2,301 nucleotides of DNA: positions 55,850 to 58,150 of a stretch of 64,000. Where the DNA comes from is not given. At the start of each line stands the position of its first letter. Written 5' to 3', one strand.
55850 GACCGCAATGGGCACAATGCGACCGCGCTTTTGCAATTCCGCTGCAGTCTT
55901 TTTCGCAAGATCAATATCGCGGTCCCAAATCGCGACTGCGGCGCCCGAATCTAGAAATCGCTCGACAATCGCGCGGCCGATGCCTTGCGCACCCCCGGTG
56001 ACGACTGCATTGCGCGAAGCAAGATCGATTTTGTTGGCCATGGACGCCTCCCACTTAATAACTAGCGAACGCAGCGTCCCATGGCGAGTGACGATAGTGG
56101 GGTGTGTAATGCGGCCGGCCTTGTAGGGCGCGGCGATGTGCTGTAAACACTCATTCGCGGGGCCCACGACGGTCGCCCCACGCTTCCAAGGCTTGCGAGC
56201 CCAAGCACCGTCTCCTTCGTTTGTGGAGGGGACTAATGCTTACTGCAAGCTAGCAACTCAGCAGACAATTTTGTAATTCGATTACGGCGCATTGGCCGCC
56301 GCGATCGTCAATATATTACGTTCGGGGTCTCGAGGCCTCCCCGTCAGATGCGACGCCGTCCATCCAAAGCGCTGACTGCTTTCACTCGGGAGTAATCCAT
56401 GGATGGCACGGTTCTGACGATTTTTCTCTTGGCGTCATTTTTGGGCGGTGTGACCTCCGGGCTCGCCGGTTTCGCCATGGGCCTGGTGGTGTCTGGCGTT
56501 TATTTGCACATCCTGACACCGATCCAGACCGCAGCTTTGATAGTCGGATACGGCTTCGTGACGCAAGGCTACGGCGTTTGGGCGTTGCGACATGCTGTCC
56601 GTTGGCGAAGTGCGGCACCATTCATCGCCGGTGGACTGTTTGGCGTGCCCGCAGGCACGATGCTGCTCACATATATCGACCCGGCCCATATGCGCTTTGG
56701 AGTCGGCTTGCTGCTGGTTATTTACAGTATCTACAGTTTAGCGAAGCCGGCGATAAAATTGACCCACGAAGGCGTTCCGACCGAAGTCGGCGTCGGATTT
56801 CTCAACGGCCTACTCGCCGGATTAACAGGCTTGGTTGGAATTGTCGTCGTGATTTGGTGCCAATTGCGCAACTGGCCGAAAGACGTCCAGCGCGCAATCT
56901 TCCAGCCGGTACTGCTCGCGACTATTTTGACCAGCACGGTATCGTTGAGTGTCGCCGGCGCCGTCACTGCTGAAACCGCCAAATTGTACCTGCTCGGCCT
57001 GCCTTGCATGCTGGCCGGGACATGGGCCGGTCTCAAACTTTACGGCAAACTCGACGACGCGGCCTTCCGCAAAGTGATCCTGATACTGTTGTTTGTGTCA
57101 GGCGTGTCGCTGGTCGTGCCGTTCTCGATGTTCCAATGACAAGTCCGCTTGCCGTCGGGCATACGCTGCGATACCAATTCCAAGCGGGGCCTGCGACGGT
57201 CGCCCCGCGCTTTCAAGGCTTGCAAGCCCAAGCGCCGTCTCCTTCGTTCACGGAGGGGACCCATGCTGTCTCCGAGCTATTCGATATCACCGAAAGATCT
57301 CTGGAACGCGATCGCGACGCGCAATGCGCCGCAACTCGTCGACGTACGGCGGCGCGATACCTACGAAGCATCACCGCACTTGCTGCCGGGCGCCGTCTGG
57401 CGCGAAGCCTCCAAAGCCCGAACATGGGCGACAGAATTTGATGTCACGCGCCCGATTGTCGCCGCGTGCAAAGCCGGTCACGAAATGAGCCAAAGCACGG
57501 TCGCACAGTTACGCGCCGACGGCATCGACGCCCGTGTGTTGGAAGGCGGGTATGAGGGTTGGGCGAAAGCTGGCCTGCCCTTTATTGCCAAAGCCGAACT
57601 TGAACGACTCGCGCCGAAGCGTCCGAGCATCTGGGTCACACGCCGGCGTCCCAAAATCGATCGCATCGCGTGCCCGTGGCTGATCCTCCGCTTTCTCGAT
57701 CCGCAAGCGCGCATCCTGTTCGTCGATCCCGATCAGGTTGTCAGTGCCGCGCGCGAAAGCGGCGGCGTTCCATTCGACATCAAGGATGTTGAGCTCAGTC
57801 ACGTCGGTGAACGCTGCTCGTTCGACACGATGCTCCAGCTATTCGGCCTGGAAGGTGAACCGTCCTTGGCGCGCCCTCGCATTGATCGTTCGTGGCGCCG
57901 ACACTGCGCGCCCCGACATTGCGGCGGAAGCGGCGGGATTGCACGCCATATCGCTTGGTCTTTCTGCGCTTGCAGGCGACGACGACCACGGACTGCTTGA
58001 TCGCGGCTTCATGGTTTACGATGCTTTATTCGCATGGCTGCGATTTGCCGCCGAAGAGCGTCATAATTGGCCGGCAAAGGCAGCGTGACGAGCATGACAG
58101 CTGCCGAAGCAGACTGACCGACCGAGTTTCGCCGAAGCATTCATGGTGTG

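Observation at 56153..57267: An ~84-nt leader that masks the Shine-Dalgarno sequence is present twice, before the TauE gene and before the rhodanese-ChrB gene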

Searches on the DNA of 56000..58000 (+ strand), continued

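Call 40: search_with_rna_model(model_id=R1, sources=[L081, L082, L083, L084, L085, L086, L087, L088, L089, L090, L091, L092, L093, L094, L095, L096, L097, L098, L099, L100, L101, L102, L103, L104, L105, L106, L107, L108, L109, L110, L111, L112, L113, L114, L115, L116, L117, L118, L119, L120, L121, L122, L123, L124, L125, L126, L127, L128, L129, L130, L131, L132, L133, L134, L135, L136, L137, L138, L139, L140, L141, L142, L143, L144, L145, L146, L147, L148, L149, L150, L151, L152, L153, L154, L155, L156, L157, L158, L159, L160, L161, L162, L163, L164, L165, L166, L167, L168, L169, L170, L171, L172, L173, L174, L175, L176, L177, L178, L179, L180], max_evalue=0.001, make_alignment=true)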
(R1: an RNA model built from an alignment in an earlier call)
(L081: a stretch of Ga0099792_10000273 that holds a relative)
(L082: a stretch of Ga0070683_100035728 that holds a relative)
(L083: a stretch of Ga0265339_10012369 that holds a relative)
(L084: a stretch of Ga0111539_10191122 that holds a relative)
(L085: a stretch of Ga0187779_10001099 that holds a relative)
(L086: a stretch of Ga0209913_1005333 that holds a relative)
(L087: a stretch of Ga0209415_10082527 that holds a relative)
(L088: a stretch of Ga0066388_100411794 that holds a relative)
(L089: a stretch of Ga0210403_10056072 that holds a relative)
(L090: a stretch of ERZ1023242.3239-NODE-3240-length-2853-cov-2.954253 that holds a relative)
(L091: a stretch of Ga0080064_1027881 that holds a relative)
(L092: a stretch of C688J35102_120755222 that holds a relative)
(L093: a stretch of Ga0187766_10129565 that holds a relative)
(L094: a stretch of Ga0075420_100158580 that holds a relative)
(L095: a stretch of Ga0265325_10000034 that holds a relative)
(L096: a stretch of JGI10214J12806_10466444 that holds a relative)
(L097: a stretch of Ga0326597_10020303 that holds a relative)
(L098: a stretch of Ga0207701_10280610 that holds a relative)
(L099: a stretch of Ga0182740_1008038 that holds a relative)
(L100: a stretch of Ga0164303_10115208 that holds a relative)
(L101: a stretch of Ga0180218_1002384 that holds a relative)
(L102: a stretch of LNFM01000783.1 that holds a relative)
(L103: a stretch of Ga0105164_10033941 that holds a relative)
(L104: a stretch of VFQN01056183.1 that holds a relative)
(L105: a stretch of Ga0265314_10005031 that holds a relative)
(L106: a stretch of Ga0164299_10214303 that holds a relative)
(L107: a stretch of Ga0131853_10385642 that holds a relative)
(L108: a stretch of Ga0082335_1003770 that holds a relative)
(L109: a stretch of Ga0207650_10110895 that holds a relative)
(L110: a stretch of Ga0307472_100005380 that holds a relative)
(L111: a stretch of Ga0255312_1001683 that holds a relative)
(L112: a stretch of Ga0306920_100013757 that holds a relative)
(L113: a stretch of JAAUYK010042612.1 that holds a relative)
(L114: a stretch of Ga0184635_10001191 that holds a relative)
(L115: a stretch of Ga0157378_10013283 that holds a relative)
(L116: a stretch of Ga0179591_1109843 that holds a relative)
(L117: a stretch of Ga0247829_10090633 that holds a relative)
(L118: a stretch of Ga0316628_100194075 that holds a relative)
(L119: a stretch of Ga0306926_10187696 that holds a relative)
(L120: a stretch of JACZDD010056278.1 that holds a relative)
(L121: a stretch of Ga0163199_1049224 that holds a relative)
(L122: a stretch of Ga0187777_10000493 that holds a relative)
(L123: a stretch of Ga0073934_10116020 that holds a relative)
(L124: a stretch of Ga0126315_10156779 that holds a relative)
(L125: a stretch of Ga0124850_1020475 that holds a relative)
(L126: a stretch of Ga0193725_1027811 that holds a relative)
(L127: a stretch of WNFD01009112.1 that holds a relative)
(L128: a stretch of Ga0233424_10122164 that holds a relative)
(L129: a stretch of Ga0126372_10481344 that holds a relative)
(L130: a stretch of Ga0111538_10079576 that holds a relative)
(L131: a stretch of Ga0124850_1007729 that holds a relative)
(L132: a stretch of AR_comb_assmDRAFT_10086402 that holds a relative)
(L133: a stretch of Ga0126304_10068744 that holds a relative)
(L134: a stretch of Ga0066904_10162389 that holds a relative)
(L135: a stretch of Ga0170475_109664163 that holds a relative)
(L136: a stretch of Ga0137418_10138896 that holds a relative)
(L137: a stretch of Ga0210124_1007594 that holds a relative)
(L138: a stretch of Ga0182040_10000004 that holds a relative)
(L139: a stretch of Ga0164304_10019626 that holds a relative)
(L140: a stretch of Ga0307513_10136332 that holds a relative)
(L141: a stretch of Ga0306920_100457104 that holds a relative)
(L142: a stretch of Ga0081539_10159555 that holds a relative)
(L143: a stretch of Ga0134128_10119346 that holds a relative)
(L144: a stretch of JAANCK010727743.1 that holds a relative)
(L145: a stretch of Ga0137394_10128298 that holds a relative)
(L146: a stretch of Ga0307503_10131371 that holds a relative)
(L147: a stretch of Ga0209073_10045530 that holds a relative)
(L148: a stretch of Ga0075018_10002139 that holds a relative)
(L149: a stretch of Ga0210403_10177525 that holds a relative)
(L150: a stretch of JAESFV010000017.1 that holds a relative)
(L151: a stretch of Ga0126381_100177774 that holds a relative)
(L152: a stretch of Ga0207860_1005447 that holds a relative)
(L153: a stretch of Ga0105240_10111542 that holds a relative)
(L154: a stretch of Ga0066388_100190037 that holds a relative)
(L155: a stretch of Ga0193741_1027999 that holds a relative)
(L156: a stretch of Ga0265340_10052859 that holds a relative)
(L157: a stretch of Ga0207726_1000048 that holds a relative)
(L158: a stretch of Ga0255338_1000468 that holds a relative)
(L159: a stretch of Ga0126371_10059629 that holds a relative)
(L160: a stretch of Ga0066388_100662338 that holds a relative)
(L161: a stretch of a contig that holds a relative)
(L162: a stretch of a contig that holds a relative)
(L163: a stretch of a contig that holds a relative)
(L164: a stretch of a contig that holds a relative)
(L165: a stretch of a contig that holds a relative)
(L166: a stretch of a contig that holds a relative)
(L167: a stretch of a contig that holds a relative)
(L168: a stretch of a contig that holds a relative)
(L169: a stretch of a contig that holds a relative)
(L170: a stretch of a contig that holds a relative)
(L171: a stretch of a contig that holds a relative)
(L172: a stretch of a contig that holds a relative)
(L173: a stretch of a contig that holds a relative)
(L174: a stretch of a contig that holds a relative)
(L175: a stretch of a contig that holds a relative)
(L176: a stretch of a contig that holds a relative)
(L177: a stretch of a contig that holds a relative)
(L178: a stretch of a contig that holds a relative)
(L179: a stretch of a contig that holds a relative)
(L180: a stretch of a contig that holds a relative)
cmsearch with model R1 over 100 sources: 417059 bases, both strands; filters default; matches with E-value up to 0.001: 122.
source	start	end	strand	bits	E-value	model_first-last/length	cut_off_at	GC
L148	2480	2569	-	103.5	2.5e-19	1-89/89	no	0.64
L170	1519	1608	-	103.4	2.8e-19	1-89/89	no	0.67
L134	1054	1142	-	102.5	4.1e-19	1-89/89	no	0.67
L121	1696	1785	+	101.3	7.3e-19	1-89/89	no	0.62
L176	81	169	+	101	8.4e-19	1-89/89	no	0.63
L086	2986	3076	+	100.3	1.2e-18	1-89/89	no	0.64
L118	463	553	-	100.2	1.3e-18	1-89/89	no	0.66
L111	860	949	+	100.2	1.3e-18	1-89/89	no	0.67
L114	6964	7053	+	100.1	1.3e-18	1-89/89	no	0.64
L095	4676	4765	+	99.8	1.5e-18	1-89/89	no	0.66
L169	4328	4417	+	99.3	1.9e-18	1-89/89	no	0.67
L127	1986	2075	+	98.6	2.8e-18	1-89/89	no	0.68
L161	2347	2436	-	98.6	2.8e-18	1-89/89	no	0.68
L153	2253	2340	+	98.5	2.9e-18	1-89/89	no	0.69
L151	1792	1881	+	98.2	3.3e-18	1-89/89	no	0.68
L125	1251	1339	+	98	3.7e-18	1-89/89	no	0.69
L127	958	1047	+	98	3.7e-18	1-89/89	no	0.62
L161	3224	3313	-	98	3.7e-18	1-89/89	no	0.62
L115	990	1079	-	97.8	4e-18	1-89/89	no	0.7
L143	1527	1616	+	97.8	4e-18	1-89/89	no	0.7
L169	3281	3370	+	97.6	4.4e-18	1-89/89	no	0.63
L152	1208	1298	+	97.3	5e-18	1-89/89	no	0.65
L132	2713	2802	+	97.2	5.3e-18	1-89/89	no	0.67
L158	1802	1890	+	97.1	5.5e-18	1-89/89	no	0.67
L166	1103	1192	+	97.1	5.6e-18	1-89/89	no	0.66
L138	2832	2921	-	97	5.9e-18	1-89/89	no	0.69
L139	2219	2309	+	96.3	8.3e-18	1-89/89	no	0.64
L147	1264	1351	-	96.2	8.5e-18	1-89/89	no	0.66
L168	4270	4359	+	95.9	9.9e-18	1-89/89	no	0.66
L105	4311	4401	-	95.7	1.1e-17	1-89/89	no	0.65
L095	3650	3739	+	95.3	1.3e-17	1-89/89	no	0.61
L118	1444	1534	-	95.2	1.4e-17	1-89/89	no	0.66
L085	5086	5175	-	95.1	1.5e-17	1-89/89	no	0.69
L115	1992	2081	-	94.3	2.1e-17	1-89/89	no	0.66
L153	1289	1378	+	94.3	2.1e-17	1-89/89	no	0.66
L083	1598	1686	-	94.3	2.1e-17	1-89/89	no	0.69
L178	5256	5345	-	94.3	2.1e-17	1-89/89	no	0.7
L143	525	614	+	94.2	2.2e-17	1-89/89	no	0.64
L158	2746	2836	+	94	2.4e-17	1-89/89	no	0.68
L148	3490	3579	-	93.4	3.3e-17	1-89/89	no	0.73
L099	532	619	-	92.5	5.2e-17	1-89/89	no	0.7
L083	2541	2629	-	92.4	5.3e-17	1-89/89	no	0.7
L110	1279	1366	+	92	6.3e-17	1-89/89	no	0.7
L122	2561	2650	-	92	6.3e-17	1-89/89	no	0.7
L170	2463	2552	-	91.8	7.1e-17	1-89/89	no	0.67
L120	4805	4894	+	91.2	9.5e-17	1-89/89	no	0.64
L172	2320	2407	-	90.4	1.4e-16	1-89/89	no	0.67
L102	5783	5872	-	89.9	1.7e-16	1-89/89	no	0.66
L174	9988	10077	-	89.5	2.1e-16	1-89/89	no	0.7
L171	1227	1314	+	87.2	6.4e-16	1-89/89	no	0.66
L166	175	264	+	87.1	6.8e-16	1-89/89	no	0.66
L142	148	236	+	86.6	8.5e-16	1-89/89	no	0.65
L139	3164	3243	+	86.1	1.1e-15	1-80/89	3'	0.7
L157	1264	1354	+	85.3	1.6e-15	1-89/89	no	0.66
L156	1324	1411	-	84.8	2.1e-15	1-89/89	no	0.7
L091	195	284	+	84.1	2.9e-15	1-89/89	no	0.69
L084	1099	1188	-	83.6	3.7e-15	1-89/89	no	0.69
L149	357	442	-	83.3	4.2e-15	1-89/89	no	0.71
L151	846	933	+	83.1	4.5e-15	1-89/89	no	0.69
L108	9756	9845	+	83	4.8e-15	1-89/89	no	0.7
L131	185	272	-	82.9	5e-15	1-89/89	no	0.7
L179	6005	6095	-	82.8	5.2e-15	1-89/89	no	0.7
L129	568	658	-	82.6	6e-15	1-89/89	no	0.7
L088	300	387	-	82.2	7.3e-15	1-89/89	no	0.72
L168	3340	3431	+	81.7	9.3e-15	1-89/89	no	0.59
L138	3780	3867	-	80.3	1.8e-14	1-89/89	no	0.68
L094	1261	1349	-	79.9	2.2e-14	1-89/89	no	0.69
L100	77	163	+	78.6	4e-14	1-89/89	no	0.71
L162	407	492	-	78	5.4e-14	1-89/89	no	0.63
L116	594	679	+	77.9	5.6e-14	1-89/89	no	0.65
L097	6129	6215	+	77.7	6.1e-14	1-89/89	no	0.72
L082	2510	2594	+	77.7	6.2e-14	1-89/89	no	0.68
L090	2194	2280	-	77.7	6.3e-14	1-89/89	no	0.64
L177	14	100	-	77.5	6.8e-14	1-89/89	no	0.7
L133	665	753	+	77.3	7.4e-14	1-89/89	no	0.69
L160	102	186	-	77.3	7.6e-14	1-89/89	no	0.69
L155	1180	1264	-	77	8.9e-14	1-89/89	no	0.68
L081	3156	3246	+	76.2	1.3e-13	1-89/89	no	0.64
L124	488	577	-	76.2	1.3e-13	1-89/89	no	0.66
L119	488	573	+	76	1.4e-13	1-89/89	no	0.7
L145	30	115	+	75.9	1.4e-13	1-89/89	no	0.64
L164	1791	1878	+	75.8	1.5e-13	1-89/89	no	0.68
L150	1359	1450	-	75.6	1.7e-13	1-89/89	no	0.7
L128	946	1032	+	75.1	2.2e-13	1-89/89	no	0.69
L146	860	944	+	74.3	3.2e-13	1-89/89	no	0.65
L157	2200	2291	+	73.2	5.3e-13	1-89/89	no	0.63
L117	1250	1334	+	72.8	6.5e-13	1-89/89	no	0.71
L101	9727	9817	+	72.7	6.8e-13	1-89/89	no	0.62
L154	274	358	+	72.4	7.9e-13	1-89/89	no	0.61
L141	1046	1133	-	72.4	8e-13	1-89/89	no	0.65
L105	5290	5394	-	71.5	1.2e-12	1-89/89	no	0.64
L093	1234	1317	+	71.5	1.2e-12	1-89/89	no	0.76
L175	170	254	-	71.3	1.4e-12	1-89/89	no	0.68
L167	1461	1543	-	71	1.5e-12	6-89/89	5'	0.67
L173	769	854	+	70.6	1.9e-12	1-89/89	no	0.69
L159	399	483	+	69.2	3.7e-12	1-89/89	no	0.6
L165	2610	2698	+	68.4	5.5e-12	1-89/89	no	0.67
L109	1972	2056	-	66.4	1.4e-11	1-89/89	no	0.69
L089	2338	2425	-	66.3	1.5e-11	1-89/89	no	0.66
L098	90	178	+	66.2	1.6e-11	1-89/89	no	0.66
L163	739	826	-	66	1.7e-11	1-89/89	no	0.66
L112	9378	9464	+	65.9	1.8e-11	1-89/89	no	0.71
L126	117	203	+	65.5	2.1e-11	1-89/89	no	0.69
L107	202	290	-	65.2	2.5e-11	1-89/89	no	0.65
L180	620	703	-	64.9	2.9e-11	1-89/89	no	0.65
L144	1051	1119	+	64.9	2.9e-11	1-71/89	3'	0.65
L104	984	1069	+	63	7.1e-11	1-89/89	no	0.69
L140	1103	1189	-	62.9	7.6e-11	1-89/89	no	0.63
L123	1566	1643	+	60.9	2e-10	1-89/89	no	0.68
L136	258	344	+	58.8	5.4e-10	1-89/89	no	0.62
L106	432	515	-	58.2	7.3e-10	1-89/89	no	0.64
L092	895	977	-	57.4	1.1e-09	1-89/89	no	0.69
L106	931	1013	-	54.9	3.6e-09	1-89/89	no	0.69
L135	1446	1529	+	53.7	6.4e-09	1-89/89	no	0.69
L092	1384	1467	-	52.1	1.3e-08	1-89/89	no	0.68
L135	961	1044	+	51.5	1.8e-08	1-89/89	no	0.69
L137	1659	1742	-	49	6e-08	1-89/89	no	0.67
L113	10355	10436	-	40.3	3.9e-06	1-89/89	no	0.66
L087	3095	3172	-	36.9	2e-05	1-89/89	no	0.65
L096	1968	2057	-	34.2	7.2e-05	1-89/89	no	0.72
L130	2096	2185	+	34.2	7.2e-05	1-89/89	no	0.72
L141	921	1008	-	29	0.00091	1-89/89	no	0.64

Alignment A5: 122 matches aligned to the model, 149 columns, each read 5' to 3' on its own strand. Consensus structure (alignment columns), stored with it:
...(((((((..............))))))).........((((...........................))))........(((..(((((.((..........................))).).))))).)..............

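Call 49: search_rna_families(sources=[L083, L085, L089, L098, L100, L112, L115, L118, L119, L120, L122, L132, L139, L148, L153, L169, L183, L184, L154, L029], threshold=gathering)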
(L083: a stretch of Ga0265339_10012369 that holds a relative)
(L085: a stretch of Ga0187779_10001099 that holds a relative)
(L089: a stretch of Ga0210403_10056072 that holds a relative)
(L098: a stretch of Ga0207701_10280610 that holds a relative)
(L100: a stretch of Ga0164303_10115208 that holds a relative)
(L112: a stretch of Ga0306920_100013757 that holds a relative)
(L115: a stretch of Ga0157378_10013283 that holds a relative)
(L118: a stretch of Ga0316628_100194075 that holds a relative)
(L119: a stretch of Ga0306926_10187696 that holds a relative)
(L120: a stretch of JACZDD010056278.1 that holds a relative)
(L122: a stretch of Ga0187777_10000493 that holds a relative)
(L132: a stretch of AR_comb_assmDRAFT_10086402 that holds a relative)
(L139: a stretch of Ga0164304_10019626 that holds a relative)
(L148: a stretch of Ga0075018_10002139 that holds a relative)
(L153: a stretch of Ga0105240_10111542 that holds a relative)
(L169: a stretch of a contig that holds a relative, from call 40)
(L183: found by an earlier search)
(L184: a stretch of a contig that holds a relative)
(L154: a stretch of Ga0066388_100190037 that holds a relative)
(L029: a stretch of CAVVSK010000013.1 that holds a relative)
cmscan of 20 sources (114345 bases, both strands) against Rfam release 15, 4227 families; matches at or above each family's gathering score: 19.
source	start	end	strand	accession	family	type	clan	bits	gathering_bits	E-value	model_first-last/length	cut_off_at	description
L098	222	270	+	RF03086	chrB-b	Cis-reg;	-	58.6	36.5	3.2e-09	1-49/49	no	chrB-b RNA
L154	402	452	+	RF03086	chrB-b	Cis-reg;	-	55.3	36.5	2.1e-08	1-49/49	no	chrB-b RNA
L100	206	256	+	RF03086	chrB-b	Cis-reg;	-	54.3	36.5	3.7e-08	1-49/49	no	chrB-b RNA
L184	11724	11770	-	RF03086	chrB-b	Cis-reg;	-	54.2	36.5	4e-08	1-49/49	no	chrB-b RNA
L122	2475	2522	-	RF03086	chrB-b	Cis-reg;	-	53.2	36.5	7.1e-08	1-49/49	no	chrB-b RNA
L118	1357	1404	-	RF03086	chrB-b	Cis-reg;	-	52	36.5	1.4e-07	1-49/49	no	chrB-b RNA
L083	2459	2506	-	RF03086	chrB-b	Cis-reg;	-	48.8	36.5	8.9e-07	1-49/49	no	chrB-b RNA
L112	9559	9607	+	RF03086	chrB-b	Cis-reg;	-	47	36.5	2.6e-06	1-49/49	no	chrB-b RNA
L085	5001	5048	-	RF03086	chrB-b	Cis-reg;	-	46.6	36.5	3.1e-06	1-49/49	no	chrB-b RNA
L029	2496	2545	+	RF03086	chrB-b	Cis-reg;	-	46.4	36.5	3.6e-06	1-49/49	no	chrB-b RNA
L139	2348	2394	+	RF03086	chrB-b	Cis-reg;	-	46.1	36.5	4.3e-06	1-49/49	no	chrB-b RNA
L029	3402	3451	+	RF03086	chrB-b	Cis-reg;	-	46.1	36.5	4.4e-06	1-49/49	no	chrB-b RNA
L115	1904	1950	-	RF03086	chrB-b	Cis-reg;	-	45.8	36.5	5.1e-06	1-49/49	no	chrB-b RNA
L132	2840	2887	+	RF03086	chrB-b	Cis-reg;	-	45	36.5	8.3e-06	1-49/49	no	chrB-b RNA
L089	2248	2297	-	RF03086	chrB-b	Cis-reg;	-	44.1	36.5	1.4e-05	1-49/49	no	chrB-b RNA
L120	4923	4972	+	RF03086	chrB-b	Cis-reg;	-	44.1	36.5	1.4e-05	1-49/49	no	chrB-b RNA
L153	1420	1466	+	RF03086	chrB-b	Cis-reg;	-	40.5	36.5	0.00011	1-49/49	no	chrB-b RNA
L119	615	665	+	RF03086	chrB-b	Cis-reg;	-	37.3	36.5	0.00071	1-49/49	no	chrB-b RNA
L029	2372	2422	+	RF03086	chrB-b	Cis-reg;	-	36.8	36.5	0.00091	1-49/49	no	chrB-b RNA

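Call 63: search_rna_families(source=window, start=56140, end=56260, threshold=evalue, max_evalue=10, show_alignments=2)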
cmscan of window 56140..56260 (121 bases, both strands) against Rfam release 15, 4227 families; matches with E-value up to 10: 2.
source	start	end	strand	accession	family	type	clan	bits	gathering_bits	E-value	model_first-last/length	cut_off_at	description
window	56158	56211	+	RF03086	chrB-b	Cis-reg;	-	25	36.5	0.00088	1-49/49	no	chrB-b RNA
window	56154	56238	+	RF03078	chrB-a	Cis-reg;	-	15.4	43.9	0.9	1-80/80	no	chrB-a RNA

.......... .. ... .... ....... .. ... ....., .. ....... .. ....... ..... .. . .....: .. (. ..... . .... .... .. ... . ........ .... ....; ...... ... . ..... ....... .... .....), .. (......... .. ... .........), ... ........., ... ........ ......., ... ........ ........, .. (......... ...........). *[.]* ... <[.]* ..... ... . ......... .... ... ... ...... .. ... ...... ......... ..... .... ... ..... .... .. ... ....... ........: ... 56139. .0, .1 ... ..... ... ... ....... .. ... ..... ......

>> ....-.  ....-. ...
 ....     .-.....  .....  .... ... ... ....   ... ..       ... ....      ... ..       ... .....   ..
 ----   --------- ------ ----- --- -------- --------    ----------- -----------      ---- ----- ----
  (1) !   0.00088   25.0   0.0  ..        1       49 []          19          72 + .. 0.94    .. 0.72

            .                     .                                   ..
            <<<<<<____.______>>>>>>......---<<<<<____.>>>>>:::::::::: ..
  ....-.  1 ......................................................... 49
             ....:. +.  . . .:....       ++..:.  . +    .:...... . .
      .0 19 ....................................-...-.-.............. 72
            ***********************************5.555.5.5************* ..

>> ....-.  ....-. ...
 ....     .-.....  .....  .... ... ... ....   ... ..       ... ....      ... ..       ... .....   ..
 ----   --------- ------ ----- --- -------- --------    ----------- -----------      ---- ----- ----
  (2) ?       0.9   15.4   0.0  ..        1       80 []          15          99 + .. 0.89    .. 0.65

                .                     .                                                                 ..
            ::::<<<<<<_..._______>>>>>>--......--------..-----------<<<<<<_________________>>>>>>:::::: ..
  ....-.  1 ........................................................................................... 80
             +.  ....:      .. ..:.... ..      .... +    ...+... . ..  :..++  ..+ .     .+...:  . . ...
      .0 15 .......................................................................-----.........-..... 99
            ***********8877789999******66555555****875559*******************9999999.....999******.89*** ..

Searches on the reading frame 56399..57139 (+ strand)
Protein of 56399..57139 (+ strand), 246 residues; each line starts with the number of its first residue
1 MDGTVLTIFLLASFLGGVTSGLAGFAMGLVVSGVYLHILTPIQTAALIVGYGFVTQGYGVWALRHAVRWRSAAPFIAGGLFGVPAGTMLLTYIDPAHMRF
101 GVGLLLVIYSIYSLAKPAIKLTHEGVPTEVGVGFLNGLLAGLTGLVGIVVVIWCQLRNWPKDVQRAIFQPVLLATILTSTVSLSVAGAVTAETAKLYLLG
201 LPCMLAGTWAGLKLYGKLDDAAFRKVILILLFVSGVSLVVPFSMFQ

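Call 9: search_protein_families(library=pfam, proteins=[window:56399-57139:+])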
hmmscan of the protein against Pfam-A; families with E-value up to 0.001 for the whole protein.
window:56399-57139:+ (246 aa): 1 family
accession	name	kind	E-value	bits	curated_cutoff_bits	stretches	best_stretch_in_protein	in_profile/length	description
PF01925.25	TauE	-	4.8e-28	98.9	32.6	1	10-238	2-237/237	Sulfite exporter TauE/SafE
